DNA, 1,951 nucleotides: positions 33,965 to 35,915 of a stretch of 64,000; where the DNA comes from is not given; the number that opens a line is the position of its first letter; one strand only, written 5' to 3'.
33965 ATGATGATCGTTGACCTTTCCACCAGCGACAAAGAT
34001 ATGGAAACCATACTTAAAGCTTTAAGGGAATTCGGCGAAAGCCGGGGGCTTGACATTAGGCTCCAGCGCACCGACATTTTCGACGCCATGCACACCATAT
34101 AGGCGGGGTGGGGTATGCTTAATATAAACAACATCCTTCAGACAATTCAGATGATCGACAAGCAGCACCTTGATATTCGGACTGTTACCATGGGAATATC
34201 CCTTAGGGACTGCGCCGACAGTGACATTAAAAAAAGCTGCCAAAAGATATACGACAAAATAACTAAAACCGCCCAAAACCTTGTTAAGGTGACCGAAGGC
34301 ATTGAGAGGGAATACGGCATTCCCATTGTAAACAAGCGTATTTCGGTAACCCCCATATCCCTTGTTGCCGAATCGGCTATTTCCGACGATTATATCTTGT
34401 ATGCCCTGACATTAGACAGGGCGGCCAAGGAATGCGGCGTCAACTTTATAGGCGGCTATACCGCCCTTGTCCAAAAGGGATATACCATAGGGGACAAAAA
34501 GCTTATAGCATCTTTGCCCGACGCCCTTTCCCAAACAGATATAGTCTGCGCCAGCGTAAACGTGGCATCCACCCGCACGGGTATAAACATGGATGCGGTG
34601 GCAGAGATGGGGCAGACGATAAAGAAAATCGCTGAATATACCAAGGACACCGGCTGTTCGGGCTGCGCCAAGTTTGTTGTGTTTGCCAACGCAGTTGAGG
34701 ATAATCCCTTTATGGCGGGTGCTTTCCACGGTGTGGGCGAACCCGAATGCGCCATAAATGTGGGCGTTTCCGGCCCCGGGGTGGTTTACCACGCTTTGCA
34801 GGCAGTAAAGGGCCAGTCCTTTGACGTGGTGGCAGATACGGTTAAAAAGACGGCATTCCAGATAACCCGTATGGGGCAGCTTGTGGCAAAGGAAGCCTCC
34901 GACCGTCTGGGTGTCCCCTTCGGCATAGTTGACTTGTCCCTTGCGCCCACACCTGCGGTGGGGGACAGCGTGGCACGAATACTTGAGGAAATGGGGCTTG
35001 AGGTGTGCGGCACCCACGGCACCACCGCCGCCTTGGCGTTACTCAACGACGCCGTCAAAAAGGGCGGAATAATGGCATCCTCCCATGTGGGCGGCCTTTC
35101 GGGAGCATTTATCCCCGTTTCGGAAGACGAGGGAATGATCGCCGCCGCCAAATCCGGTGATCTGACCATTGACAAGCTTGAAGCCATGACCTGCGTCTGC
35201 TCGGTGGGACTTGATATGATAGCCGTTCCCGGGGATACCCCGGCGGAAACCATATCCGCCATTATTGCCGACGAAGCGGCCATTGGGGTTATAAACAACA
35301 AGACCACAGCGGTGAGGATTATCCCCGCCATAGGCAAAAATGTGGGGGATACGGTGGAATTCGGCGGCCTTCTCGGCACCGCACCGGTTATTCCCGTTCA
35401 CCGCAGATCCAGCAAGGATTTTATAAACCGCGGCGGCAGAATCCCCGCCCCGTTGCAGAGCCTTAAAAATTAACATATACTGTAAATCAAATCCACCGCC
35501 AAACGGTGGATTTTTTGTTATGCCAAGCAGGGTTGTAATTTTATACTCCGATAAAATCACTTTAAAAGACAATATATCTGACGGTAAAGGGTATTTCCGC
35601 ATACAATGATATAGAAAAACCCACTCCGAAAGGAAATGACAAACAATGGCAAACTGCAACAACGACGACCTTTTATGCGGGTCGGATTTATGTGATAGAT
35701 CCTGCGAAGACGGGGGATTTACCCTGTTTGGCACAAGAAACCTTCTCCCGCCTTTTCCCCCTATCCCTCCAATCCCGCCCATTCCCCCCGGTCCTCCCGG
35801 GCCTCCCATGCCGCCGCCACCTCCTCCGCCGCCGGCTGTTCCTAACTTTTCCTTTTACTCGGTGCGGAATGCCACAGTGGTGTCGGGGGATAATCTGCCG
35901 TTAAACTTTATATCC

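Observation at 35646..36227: Small protein with a Cys-rich N-terminus, a glycine-poor (X-Pro-Pro)n stalk and a BclA/C1q-like C-terminal domain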

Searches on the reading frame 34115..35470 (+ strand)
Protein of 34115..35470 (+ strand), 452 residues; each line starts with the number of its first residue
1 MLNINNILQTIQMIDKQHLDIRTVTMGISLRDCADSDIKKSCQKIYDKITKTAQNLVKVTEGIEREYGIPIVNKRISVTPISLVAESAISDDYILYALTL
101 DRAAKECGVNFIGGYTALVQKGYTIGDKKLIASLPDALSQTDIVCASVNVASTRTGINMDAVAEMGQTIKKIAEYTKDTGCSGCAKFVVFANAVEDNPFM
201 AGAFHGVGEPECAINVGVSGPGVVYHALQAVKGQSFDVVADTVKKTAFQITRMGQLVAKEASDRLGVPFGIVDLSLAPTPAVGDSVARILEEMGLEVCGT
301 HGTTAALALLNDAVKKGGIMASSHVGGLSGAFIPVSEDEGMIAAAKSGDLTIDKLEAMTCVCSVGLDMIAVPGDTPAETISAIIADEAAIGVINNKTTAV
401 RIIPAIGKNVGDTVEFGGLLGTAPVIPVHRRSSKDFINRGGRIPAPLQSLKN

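Call 11: search_protein_families(library=pfam, proteins=[window:34115-35470:+])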
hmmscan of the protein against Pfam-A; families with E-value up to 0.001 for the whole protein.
window:34115-35470:+ (452 aa): 1 family
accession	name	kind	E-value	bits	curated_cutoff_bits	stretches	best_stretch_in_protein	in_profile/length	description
PF05167.17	DUF711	-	4.9e-200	665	25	1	12-422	1-412/413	Uncharacterised ACR (DUF711)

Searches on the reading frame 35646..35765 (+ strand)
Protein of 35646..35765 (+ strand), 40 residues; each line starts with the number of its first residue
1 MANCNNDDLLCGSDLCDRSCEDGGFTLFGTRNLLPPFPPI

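Call 52: find_homologous_proteins(query=A6, max_evalue=0.1)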
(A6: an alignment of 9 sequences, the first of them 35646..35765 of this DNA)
Query A6 (9 sequences) (40 aa, profile of the alignment): 1 proteins with E <= 0.1 among 413 candidates.
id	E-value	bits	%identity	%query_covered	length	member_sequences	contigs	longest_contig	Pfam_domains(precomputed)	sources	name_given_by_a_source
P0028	8.3e-17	79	88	80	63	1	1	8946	-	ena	-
